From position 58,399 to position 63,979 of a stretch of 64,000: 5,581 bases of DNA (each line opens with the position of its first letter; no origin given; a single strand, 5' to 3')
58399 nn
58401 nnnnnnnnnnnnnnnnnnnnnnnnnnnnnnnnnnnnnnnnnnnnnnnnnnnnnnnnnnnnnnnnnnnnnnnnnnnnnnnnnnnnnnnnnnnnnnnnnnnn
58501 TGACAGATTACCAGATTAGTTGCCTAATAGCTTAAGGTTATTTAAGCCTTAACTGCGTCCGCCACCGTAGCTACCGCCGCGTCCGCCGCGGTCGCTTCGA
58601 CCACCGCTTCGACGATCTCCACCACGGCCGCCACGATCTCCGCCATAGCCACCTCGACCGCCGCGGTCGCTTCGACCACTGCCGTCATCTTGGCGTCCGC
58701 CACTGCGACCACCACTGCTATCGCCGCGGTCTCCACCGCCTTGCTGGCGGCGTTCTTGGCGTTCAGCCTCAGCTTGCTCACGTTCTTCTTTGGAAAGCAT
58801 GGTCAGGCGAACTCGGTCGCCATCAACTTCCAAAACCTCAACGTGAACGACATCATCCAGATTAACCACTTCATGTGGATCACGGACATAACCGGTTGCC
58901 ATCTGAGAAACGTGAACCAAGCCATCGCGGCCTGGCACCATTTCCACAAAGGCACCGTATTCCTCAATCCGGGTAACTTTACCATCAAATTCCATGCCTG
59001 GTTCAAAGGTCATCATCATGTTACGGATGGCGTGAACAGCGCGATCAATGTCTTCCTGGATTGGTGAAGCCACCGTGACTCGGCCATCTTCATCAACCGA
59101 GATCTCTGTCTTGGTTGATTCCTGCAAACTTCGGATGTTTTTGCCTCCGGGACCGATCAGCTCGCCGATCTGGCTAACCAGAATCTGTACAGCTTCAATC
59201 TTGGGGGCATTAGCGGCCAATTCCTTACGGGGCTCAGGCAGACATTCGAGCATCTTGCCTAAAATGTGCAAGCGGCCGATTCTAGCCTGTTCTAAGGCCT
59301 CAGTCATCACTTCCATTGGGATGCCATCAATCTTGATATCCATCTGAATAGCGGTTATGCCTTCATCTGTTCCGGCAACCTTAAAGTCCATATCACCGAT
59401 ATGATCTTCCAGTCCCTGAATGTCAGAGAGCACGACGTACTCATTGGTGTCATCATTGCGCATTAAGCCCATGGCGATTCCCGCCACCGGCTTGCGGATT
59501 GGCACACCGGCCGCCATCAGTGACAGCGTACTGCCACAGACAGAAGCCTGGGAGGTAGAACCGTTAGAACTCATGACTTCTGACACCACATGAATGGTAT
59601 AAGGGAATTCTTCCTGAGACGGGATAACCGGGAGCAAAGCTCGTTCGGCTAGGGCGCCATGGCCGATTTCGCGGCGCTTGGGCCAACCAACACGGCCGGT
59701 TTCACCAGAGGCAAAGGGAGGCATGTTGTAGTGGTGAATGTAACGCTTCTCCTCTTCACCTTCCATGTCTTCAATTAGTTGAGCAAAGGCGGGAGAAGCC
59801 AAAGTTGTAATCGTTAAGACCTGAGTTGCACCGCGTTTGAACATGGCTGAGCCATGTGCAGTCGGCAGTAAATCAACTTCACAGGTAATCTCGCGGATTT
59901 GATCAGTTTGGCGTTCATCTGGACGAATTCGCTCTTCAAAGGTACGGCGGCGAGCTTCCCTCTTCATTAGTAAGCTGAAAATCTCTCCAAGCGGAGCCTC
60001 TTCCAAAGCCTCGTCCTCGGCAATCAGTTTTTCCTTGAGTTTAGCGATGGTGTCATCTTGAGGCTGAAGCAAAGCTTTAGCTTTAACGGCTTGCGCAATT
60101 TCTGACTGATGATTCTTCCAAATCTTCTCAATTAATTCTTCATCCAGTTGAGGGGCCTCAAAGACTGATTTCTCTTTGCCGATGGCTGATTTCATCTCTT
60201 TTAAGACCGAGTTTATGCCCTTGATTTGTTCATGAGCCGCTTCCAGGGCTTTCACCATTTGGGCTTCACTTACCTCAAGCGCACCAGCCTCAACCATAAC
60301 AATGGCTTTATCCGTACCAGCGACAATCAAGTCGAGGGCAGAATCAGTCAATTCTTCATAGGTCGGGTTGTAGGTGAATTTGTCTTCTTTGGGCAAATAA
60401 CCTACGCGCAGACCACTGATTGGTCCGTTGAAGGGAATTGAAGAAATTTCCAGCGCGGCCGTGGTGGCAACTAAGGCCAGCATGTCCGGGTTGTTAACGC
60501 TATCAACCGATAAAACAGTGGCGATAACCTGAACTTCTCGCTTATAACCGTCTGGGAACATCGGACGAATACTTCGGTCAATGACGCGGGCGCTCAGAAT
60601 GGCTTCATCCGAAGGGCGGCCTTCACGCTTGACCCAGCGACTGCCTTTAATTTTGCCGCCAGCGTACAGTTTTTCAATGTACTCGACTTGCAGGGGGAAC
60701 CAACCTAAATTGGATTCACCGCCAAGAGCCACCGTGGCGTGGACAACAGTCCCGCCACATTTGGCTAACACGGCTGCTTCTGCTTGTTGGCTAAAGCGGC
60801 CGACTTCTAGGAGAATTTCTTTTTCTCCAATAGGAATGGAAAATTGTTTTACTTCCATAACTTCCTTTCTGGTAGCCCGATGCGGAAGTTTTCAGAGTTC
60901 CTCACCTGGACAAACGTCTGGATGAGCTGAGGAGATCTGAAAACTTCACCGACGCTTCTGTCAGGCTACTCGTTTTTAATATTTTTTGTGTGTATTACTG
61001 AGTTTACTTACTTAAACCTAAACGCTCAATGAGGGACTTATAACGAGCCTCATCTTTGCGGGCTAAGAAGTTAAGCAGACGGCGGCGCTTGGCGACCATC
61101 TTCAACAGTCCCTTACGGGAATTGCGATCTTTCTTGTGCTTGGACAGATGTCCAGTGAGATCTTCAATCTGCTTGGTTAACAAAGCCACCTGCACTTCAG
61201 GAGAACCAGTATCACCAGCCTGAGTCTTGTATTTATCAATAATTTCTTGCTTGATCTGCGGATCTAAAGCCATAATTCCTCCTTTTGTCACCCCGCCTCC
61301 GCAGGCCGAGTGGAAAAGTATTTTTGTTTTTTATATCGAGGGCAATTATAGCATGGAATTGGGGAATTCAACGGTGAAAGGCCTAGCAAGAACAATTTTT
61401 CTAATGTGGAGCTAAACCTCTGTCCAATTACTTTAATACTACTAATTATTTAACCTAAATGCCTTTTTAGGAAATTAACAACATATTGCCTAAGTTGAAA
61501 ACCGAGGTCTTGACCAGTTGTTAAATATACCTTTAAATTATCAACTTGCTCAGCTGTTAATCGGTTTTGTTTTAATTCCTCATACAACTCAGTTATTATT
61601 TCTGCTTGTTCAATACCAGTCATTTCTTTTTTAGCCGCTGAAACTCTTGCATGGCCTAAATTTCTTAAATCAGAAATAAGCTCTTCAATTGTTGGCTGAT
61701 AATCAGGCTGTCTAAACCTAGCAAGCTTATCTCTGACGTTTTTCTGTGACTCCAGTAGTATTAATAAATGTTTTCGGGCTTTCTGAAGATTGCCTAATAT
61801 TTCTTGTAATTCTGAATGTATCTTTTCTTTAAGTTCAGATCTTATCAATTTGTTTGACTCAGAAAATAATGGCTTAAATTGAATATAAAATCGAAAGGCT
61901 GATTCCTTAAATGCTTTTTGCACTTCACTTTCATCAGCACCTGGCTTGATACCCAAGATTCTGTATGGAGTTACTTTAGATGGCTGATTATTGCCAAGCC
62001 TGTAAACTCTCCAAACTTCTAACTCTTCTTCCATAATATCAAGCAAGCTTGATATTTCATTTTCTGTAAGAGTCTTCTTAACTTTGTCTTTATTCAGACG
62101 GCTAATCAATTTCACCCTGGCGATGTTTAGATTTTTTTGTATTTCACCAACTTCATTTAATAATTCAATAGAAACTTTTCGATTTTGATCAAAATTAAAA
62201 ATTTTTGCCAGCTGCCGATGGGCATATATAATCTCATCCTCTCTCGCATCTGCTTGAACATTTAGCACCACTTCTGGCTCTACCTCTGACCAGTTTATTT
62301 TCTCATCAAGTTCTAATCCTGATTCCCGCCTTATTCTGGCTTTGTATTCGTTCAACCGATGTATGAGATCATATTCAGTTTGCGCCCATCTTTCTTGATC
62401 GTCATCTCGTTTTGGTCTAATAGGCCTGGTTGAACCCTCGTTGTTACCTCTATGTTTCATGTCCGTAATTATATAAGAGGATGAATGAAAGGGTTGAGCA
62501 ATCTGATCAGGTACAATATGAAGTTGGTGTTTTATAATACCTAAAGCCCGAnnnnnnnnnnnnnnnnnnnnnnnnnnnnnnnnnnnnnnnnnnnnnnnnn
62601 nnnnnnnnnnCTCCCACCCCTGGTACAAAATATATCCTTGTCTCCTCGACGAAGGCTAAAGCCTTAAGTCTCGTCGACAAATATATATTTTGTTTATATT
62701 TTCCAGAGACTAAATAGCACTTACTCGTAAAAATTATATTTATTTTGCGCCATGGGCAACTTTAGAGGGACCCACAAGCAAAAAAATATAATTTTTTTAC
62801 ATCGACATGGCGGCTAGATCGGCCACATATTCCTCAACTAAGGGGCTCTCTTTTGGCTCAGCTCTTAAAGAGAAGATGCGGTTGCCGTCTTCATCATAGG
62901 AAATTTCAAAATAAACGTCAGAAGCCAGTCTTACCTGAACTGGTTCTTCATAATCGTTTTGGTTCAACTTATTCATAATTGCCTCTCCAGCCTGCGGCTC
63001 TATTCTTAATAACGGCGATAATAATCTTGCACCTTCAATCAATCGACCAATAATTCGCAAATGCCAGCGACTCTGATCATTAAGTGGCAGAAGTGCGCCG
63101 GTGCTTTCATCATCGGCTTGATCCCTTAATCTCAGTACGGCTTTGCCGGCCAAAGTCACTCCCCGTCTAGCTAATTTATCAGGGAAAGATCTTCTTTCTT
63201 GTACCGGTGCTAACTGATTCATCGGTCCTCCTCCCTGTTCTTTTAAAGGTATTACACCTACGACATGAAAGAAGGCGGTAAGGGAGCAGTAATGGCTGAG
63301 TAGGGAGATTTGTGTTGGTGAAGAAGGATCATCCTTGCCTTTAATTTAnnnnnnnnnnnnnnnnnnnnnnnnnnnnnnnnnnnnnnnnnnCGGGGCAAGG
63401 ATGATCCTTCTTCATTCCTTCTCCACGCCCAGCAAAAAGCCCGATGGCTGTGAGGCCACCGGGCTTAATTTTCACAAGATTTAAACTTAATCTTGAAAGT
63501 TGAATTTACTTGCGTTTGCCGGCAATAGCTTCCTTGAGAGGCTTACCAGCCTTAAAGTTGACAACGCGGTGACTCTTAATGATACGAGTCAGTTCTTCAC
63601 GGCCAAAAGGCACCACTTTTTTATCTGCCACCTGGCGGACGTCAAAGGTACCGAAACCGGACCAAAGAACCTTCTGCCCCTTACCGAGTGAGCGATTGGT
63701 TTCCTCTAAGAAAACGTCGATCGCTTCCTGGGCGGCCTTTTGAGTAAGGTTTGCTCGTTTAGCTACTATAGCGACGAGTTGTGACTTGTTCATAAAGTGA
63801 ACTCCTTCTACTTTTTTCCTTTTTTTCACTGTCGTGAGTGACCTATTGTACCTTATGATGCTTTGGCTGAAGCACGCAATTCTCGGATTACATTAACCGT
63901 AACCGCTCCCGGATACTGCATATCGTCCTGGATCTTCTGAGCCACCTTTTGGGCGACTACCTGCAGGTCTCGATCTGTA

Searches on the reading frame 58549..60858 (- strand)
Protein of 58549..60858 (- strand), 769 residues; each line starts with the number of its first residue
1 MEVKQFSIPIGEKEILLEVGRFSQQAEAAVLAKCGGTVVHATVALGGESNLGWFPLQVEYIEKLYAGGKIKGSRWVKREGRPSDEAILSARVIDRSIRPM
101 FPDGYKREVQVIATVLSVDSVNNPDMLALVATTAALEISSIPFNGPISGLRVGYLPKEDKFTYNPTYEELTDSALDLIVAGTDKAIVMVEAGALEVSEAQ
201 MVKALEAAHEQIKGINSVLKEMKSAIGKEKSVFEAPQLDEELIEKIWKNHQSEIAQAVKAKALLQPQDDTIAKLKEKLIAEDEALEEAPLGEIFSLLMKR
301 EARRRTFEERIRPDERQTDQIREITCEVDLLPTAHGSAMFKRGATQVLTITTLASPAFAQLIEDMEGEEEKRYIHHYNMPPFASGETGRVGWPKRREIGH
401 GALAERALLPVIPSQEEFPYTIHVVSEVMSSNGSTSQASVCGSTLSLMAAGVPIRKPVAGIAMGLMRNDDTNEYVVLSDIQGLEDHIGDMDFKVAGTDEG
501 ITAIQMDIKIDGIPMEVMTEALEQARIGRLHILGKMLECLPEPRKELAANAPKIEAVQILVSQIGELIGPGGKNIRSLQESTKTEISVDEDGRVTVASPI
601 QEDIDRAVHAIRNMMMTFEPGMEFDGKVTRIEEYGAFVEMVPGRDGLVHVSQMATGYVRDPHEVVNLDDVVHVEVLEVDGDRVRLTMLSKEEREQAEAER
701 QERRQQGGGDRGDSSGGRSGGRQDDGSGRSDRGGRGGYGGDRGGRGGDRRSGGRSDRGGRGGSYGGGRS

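Call 14: search_protein_families(library=pfam, proteins=[window:58549-60858:-], max_evalue=0.001)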
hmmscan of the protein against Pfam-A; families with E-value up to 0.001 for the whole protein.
window:58549-60858:- (769 aa): 4 families
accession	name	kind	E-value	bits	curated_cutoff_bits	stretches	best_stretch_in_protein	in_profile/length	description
PF01138.27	RNase_PH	-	1.3e-52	178.1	25.5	2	320-453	1-130/130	3' exoribonuclease family, domain 1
PF03725.20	RNase_PH_C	-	2.8e-20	72.5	20.8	2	145-210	1-66/67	3' exoribonuclease family, domain 2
PF00575.29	S1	-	2.6e-16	60.2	22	1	618-684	2-68/74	S1 RNA binding domain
PF00013.35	KH_1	-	2.9e-09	37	21.5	1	557-612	4-65/66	KH domain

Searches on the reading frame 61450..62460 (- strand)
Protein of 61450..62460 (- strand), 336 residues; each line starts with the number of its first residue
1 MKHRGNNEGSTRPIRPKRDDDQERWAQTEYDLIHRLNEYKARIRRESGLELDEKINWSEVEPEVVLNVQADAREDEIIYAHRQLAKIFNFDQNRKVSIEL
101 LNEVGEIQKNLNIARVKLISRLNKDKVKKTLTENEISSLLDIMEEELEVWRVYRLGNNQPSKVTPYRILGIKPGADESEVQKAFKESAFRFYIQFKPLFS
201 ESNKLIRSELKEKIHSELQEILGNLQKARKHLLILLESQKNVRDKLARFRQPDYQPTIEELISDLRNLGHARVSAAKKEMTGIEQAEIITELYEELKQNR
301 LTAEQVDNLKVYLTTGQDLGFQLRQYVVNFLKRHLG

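Call 14: search_protein_families(library=pfam, proteins=[window:61450-62460:-], max_evalue=0.001)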
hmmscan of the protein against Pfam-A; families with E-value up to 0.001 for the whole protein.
window:61450-62460:- (336 aa): 1 family
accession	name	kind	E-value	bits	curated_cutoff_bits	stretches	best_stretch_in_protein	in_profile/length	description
PF00226.36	DnaJ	-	9.6e-08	32.5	27.8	0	165-190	2-27/63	DnaJ domain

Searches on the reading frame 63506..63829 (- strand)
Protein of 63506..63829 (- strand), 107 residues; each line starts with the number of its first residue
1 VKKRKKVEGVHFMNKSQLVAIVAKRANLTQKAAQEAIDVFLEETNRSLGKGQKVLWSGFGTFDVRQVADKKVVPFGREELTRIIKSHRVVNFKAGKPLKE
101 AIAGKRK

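Call 14: search_protein_families(library=pfam, proteins=[window:63506-63829:-], max_evalue=0.001)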
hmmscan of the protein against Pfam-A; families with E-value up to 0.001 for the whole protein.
window:63506-63829:- (107 aa): 1 family
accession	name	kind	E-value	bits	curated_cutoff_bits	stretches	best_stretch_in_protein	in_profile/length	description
PF00216.26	Bac_DNA_binding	-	1.3e-19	70.6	22.4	1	13-102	1-89/90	Bacterial DNA-binding protein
